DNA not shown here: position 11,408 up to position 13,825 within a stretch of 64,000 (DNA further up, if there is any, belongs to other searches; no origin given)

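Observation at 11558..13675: GmrSD-like (DUF262 + DUF1524) nuclease fused to a C-terminal AlbA_2/Schlafen-like domain, embedded between helicase and methylase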

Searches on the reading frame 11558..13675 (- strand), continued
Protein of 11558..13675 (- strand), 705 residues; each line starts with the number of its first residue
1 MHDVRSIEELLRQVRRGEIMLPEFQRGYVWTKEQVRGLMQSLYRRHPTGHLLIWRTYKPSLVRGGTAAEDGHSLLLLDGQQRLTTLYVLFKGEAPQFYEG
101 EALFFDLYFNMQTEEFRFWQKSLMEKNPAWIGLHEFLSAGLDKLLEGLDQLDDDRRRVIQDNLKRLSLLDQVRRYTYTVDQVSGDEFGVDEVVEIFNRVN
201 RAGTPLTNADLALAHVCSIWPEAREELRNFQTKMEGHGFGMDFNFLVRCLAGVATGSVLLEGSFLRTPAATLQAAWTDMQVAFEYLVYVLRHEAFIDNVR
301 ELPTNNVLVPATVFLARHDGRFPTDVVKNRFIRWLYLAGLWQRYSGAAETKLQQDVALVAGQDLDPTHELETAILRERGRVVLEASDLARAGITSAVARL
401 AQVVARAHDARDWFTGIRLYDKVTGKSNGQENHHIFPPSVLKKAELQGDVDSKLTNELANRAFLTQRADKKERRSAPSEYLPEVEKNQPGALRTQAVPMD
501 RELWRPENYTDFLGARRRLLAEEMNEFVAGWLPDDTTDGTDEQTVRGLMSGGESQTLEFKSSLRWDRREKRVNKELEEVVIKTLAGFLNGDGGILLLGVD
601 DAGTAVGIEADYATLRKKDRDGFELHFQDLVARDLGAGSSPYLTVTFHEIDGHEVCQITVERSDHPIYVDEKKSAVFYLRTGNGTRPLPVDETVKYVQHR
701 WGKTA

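Call 59: search_protein_representatives(protein=window:11558-13675:-)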
Query: 705 residues. Proteins with E-value up to 0.001 (for the whole library): 13933; up to 1e-10: 6417; up to 1e-30: 849. The best 150 are listed.
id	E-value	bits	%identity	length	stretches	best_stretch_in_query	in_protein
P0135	5.8e-254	861.1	54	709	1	1-703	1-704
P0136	3.9e-193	660.1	59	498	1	1-498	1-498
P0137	5.1e-164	563.8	41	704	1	5-702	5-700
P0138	1.1e-159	549.5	44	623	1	75-702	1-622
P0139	1.1e-154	533.0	52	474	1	227-702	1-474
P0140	1.9e-147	509.0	38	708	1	7-701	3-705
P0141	2.1e-143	495.7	53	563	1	124-592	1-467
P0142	1.8e-136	472.8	36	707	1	6-701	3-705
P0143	5.3e-134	464.6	36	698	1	7-702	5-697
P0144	1.2e-133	463.4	54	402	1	6-391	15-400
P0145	3.2e-127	442.2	38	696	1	7-701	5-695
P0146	3.3e-124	432.2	38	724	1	5-702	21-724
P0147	1.6e-119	416.7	34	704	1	5-700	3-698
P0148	7.0e-117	408.0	35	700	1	5-700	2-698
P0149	2.1e-116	406.4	35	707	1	7-701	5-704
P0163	5.2e-103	362.2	38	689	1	6-531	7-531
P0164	5.4e-101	355.5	38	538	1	7-528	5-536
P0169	2.6e-96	340.0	37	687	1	4-530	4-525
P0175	2.6e-93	330.1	35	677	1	9-534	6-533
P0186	5.3e-87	309.3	35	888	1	8-535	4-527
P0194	3.5e-83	296.7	35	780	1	7-529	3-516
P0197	1.5e-82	294.6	36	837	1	7-528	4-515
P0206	1.5e-80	287.9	35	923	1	9-529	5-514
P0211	4.0e-77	276.6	34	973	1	7-542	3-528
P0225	1.6e-71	258.1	34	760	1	7-552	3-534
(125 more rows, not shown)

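Call 61: search_protein_families(library=pfam, proteins=[P0163, P0169, P0175, P0186, P0194, P0197, P0206, P0211, P0225, P0164], max_evalue=0.001)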
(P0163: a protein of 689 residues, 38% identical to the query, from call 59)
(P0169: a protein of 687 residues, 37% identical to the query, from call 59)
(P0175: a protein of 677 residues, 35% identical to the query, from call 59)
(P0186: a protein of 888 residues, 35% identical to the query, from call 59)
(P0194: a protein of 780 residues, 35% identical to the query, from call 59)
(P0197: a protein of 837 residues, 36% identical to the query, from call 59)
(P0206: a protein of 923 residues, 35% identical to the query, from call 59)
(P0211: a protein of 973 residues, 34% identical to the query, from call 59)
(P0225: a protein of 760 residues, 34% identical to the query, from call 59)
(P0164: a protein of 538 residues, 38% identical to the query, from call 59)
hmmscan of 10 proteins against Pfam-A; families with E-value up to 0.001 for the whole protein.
P0163 (689 aa): 1 family
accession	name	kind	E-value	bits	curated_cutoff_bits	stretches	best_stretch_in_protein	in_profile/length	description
PF03235.19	GmrSD_N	-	2.8e-29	103.1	33.2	1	8-217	1-196/199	GmrSD restriction endonuclease, N-terminal domain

P0169 (687 aa): 2 families
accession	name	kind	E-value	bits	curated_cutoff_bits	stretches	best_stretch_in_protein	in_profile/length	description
PF03235.19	GmrSD_N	-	4.1e-31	109.1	33.2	1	8-212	2-198/199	GmrSD restriction endonuclease, N-terminal domain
PF18731.6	HEPN_Swt1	-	0.00093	19.9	27.5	0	604-661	43-97/115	Swt1-like HEPN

P0175 (677 aa): 1 family
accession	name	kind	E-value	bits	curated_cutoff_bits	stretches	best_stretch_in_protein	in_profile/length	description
PF03235.19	GmrSD_N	-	9.5e-27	94.8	33.2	1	12-218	9-197/199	GmrSD restriction endonuclease, N-terminal domain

P0186 (888 aa): 1 family
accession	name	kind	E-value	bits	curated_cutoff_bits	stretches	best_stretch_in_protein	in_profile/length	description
PF03235.19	GmrSD_N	-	6e-26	92.2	33.2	1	5-216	3-198/199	GmrSD restriction endonuclease, N-terminal domain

P0194 (780 aa): 1 family
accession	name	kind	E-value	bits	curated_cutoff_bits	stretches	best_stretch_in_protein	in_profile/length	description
PF03235.19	GmrSD_N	-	1.4e-25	91.1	33.2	1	3-208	1-197/199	GmrSD restriction endonuclease, N-terminal domain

P0197 (837 aa): 1 family
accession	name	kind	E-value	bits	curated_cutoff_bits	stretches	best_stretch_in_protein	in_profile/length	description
PF03235.19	GmrSD_N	-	2.3e-28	100.1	33.2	1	4-210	1-198/199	GmrSD restriction endonuclease, N-terminal domain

P0206 (923 aa): 1 family
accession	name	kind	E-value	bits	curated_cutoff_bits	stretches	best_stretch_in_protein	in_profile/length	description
PF03235.19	GmrSD_N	-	1.7e-25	90.8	33.2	1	5-208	3-197/199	GmrSD restriction endonuclease, N-terminal domain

P0211 (973 aa): 1 family
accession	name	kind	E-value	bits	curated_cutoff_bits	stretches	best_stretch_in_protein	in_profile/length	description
PF03235.19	GmrSD_N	-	4e-26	92.8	33.2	1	3-210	1-198/199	GmrSD restriction endonuclease, N-terminal domain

P0225 (760 aa): 2 families
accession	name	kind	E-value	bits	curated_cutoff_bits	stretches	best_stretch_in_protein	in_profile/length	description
PF03235.19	GmrSD_N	-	1.4e-26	94.3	33.2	1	3-207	1-197/199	GmrSD restriction endonuclease, N-terminal domain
PF18899.5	DUF5655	-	0.00025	21.5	24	1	651-748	14-107/109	Domain of unknown function (DUF5655)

P0164 (538 aa): 1 family
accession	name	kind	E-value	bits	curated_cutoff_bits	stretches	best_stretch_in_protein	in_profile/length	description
PF03235.19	GmrSD_N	-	2.8e-28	99.8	33.2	1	7-221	3-197/199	GmrSD restriction endonuclease, N-terminal domain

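Call 64: find_encoding_contigs(protein=P0004, flank=9000, max_places=1)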
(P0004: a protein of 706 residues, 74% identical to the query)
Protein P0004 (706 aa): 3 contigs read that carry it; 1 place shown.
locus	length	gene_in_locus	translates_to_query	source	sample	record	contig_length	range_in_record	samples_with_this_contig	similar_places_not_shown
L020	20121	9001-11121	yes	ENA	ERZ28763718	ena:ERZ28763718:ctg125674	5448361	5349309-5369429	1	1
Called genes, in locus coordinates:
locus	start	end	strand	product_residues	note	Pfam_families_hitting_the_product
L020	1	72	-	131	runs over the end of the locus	PF13737:DDE_Tnp_1_5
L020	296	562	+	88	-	PF01381:HTH_3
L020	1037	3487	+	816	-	PF12704:MacB_PCD, PF02687:FtsX, PF12704:MacB_PCD, PF02687:FtsX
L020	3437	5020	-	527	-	PF00589:Phage_integrase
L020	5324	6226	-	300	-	-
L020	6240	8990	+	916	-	PF00271:Helicase_C, PF13020:NOV_C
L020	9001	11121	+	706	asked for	PF03235:GmrSD_N, PF04326:SLFN_AlbA_2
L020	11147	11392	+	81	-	PF06634:DUF1156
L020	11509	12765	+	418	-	PF01610:DDE_Tnp_ISL3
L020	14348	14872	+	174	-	-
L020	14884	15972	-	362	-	PF03050:DDE_Tnp_IS66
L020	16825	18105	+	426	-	PF00872:Transposase_mut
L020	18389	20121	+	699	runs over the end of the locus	PF13565:HTH_32 (weak), PF21804:Transposase_29, PF01609:DDE_Tnp_1 (weak)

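Call 65: find_encoding_contigs(protein=P0011, flank=9000, max_places=1)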
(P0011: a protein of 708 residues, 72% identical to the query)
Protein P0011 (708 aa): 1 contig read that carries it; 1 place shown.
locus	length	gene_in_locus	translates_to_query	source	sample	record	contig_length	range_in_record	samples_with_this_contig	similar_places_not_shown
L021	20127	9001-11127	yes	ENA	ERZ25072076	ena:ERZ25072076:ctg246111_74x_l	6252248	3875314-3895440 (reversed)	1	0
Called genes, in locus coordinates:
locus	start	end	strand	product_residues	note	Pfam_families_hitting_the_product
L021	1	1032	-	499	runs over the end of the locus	PF01565:FAD_binding_4, PF02913:FAD-oxidase_C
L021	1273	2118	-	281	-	PF03447:NAD_binding_3, PF01958:Asp_DH_C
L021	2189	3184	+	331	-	PF00005:ABC_tran, PF13304:AAA_21, PF08352:oligo_HPY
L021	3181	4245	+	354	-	PF00005:ABC_tran, PF08352:oligo_HPY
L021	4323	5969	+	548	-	PF00496:SBP_bac_5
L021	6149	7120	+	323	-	PF00528:BPD_transp_1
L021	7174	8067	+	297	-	PF12911:OppC_N, PF00528:BPD_transp_1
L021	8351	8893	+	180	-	-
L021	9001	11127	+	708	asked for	PF03235:GmrSD_N, PF04326:SLFN_AlbA_2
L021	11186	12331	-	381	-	PF01555:N6_N4_Mtase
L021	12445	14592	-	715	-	PF20256:MoCoBD_2, PF02738:MoCoBD_1, PF20256:MoCoBD_2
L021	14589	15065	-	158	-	PF00111:Fer2 (weak), PF13085:Fer2_3 (weak), PF01799:Fer2_2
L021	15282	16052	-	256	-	PF00378:ECH_1, PF16113:ECH_2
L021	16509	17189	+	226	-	PF01738:DLH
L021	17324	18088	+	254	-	PF00702:Hydrolase, PF13419:HAD_2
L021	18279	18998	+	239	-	-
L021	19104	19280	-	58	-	-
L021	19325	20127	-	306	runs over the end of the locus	PF01522:Polysacc_deac_1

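Call 66: find_encoding_contigs(protein=P0024, flank=9000, max_places=1)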
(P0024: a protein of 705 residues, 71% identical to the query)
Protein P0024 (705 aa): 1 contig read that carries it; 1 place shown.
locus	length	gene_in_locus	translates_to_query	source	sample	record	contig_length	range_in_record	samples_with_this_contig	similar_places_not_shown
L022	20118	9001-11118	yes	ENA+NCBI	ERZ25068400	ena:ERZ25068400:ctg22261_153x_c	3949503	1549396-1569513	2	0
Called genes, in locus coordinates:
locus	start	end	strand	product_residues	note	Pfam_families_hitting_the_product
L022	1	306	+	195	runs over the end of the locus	PF08843:AbiEii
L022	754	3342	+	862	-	PF13289:SIR2_2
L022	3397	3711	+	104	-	PF01909:NTP_transf_2, PF18765:Polbeta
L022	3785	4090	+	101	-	PF05168:HEPN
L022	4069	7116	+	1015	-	PF06634:DUF1156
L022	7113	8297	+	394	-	PF01637:ATPase_2, PF13191:AAA_16, PF13401:AAA_22 (weak)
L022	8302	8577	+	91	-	PF22513:FitA-like_RHH (weak)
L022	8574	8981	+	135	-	PF01850:PIN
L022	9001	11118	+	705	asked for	PF03235:GmrSD_N, PF04326:SLFN_AlbA_2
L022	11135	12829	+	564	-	PF04326:SLFN_AlbA_2, PF13749:HATPase_c_4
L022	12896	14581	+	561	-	PF02463:SMC_N (faint), PF13175:AAA_15 (weak), PF13304:AAA_21, PF13175:AAA_15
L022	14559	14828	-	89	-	-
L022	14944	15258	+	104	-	-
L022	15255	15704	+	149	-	PF24838:8xMP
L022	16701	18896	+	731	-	-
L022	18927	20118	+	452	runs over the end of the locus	PF13175:AAA_15, PF13476:AAA_23 (weak), PF13304:AAA_21, PF13175:AAA_15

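Call 67: find_encoding_contigs(protein=P0072, flank=9000, max_places=1)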
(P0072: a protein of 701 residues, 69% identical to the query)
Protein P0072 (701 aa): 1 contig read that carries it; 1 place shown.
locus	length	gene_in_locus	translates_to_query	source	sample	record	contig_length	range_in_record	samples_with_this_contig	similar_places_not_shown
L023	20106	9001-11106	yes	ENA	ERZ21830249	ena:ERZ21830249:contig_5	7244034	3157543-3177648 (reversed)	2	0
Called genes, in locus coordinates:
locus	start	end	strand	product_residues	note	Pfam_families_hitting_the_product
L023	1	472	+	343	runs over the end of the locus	-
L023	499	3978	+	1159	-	PF00176:SNF2-rel_dom, PF00270:DEAD, PF04851:ResIII, PF00271:Helicase_C, PF13020:NOV_C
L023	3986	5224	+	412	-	PF04326:SLFN_AlbA_2, PF13749:HATPase_c_4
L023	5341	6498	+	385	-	PF02463:SMC_N (weak), PF13555:AAA_29 (weak), PF13304:AAA_21, PF13175:AAA_15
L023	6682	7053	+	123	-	-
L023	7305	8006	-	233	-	PF01939:NucS_C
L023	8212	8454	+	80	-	PF07878:RHH_5 (weak)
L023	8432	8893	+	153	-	PF01850:PIN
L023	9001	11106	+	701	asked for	PF03235:GmrSD_N, PF04326:SLFN_AlbA_2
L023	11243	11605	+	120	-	PF01909:NTP_transf_2, PF18765:Polbeta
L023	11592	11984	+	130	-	PF05168:HEPN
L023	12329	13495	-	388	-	PF13808:DDE_Tnp_1_assoc, PF01609:DDE_Tnp_1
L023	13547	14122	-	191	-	PF14236:DruA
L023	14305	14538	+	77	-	-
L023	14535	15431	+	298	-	-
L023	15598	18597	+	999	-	PF06634:DUF1156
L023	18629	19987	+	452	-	PF13175:AAA_15, PF13304:AAA_21, PF13175:AAA_15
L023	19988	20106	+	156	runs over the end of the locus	-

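Call 68: find_encoding_contigs(protein=P0091, flank=9000, max_places=2)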
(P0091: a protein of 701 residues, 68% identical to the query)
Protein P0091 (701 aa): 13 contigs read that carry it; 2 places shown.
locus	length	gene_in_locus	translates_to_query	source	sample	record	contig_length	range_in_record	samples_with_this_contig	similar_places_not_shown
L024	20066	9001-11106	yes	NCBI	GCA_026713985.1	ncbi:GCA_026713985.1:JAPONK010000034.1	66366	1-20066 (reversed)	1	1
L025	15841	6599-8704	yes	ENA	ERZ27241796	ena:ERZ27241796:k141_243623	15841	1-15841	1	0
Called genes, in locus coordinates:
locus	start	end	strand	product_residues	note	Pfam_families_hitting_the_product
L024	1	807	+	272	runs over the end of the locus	PF23441:SDR (faint), PF00106:adh_short, PF08659:KR, PF13561:adh_short_C2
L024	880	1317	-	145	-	PF20136:DUF6526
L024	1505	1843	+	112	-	PF01329:Pterin_4a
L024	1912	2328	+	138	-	PF01957:NfeD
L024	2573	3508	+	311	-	PF01145:Band_7, PF16200:Band_7_C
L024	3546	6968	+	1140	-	PF00176:SNF2-rel_dom, PF00270:DEAD, PF04851:ResIII, PF00271:Helicase_C, PF13020:NOV_C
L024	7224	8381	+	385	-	PF13555:AAA_29 (faint), PF13304:AAA_21, PF13175:AAA_15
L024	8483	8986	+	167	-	-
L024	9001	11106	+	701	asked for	PF03235:GmrSD_N, PF04326:SLFN_AlbA_2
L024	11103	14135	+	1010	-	PF06634:DUF1156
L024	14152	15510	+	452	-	PF13175:AAA_15 (weak), PF13304:AAA_21, PF13175:AAA_15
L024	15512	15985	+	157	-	-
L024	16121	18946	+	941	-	PF04465:DUF499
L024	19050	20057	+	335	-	PF13173:AAA_14, PF13635:DUF4143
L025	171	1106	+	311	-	PF01145:Band_7, PF16200:Band_7_C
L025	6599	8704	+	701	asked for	PF03235:GmrSD_N, PF04326:SLFN_AlbA_2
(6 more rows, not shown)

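Call 69: search_dna_similar(collection=plasmids, mode=protein, query=window:11558-13675:-, max_rows=15, max_evalue=1e-10)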
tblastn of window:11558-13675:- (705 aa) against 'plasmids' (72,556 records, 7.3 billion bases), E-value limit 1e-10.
Records with a match: 145; places in all: 146; records where one place covers at least 80% of the query: 3.
Best place of each record, by identity: <60% 145.
By first word of the organism name: Escherichia 37; Salmonella 16; Klebsiella 6; Nostoc 5; Phaeobacter 5; Agrobacterium 4; Raoultella 4; Lactiplantibacillus 4; Rhodococcus 3; Levilactobacillus 3; and 47 more.
By predicted mobility (MOB-suite, as given by PLSDB): conjugative 74; non-mobilizable 45; mobilizable 26.
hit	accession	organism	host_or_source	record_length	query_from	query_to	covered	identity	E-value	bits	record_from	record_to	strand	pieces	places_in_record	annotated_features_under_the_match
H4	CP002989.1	halophilic archaeon DL31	-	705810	7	702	99%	35.6%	3e-110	375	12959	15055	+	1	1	Protein of unknown function DUF2081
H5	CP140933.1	Sinorhizobium meliloti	Medicago lupulina,whole organism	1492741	7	703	99%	34.0%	1e-96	335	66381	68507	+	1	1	DUF262 domain-containing protein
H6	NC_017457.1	Haloquadratum walsbyi C23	-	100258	7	704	99%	33.7%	4e-107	365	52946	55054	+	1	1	DUF262 domain-containing protein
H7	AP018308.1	Aulosira laxa NIES-50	-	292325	4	539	76%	36.3%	2e-96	334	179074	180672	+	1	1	hypothetical protein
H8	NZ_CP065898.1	Paracoccus marcusii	Cancer pagurus,whole ...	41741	7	558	78%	35.1%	1e-85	303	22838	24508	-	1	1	DUF262 domain-containing protein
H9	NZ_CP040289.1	Nostoc sp. C057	Phaeoceros,pure culture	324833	4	535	75%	36.3%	1e-48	337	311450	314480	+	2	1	ISL3 family transposase | DUF1524 domain-containing protein | DUF262 domain-containing protein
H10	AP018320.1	Nostoc sp. HK-01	-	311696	4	535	75%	36.0%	2e-95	331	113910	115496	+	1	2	hypothetical protein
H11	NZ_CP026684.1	Nostoc sp. 'Peltigera membranacea cyanobiont' N6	Lichen thallus,Peltigera membranacea ...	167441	6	545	77%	35.3%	1e-94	329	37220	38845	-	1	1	DUF262 domain-containing protein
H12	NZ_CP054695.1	Nostoc edaphicum CCNP1411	-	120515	6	545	77%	35.2%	8e-93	323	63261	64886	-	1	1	DUF262 domain-containing protein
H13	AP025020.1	Calothrix sp. PCC 7716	-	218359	41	545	72%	34.8%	6e-79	283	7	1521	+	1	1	none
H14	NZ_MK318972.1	Rhizobium rhizogenes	-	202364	6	529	74%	29.5%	1e-50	199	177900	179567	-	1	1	DUF262 domain-containing protein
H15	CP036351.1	Planctomycetes bacterium K2D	-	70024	6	528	74%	29.2%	1e-57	219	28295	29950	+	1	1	hypothetical protein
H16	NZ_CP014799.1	Salipiger profundus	single cell,environmental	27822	6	526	74%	25.6%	7e-26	122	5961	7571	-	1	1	DUF262 domain-containing protein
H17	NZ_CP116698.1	Agrobacterium tumefaciens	Clematis,cell culture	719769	6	516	72%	26.1%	6e-30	135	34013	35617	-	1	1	DUF262 domain-containing protein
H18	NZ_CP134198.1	Paraburkholderia sp. FT54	single cell,Rhizosphere soil of Tomato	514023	6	527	74%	24.7%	9e-25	118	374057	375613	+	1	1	DUF262 domain-containing protein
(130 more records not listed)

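Call 70: search_dna_similar(collection=phages, mode=protein, query=window:11558-13675:-, max_rows=10, max_evalue=0.00001)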
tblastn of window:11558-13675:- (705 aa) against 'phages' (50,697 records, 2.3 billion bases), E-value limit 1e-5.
Records with a match: 7; places in all: 7; records where one place covers at least 80% of the query: 0.
Best place of each record, by identity: <60% 7.
By first word of the organism name: Bacteriophage 5; Enterococcus 1; Salmonella 1.
By host as written in the record: - 5; Enterococcus faecalis 1; Salmonella enterica subsp. enterica serovar Kentucky 1.
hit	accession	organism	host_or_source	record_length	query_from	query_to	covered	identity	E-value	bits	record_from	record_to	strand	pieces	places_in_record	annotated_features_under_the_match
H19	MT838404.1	Bacteriophage sp.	human fecal samples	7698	4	526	74%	24.3%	3e-29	131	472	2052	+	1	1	record has no annotation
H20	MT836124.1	Bacteriophage sp.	human fecal samples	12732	7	522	73%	21.7%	3e-15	86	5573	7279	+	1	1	record has no annotation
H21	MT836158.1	Bacteriophage sp.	human fecal samples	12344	6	527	60%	24.7%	8e-11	129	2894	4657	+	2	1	record has no annotation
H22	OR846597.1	Enterococcus phage Efs 1-1-1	Enterococcus faecalis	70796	6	354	50%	22.9%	6e-17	92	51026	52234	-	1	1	record has no annotation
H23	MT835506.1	Bacteriophage sp.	human fecal samples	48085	76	373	42%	22.3%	7e-9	66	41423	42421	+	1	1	record has no annotation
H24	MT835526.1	Bacteriophage sp.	human fecal samples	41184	6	94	13%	37.8%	7e-9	66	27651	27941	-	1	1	record has no annotation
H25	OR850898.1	Salmonella phage S.Kent 1-2-1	Salmonella enterica subsp. enterica ...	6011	6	95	13%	33.7%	3e-8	63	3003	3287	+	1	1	record has no annotation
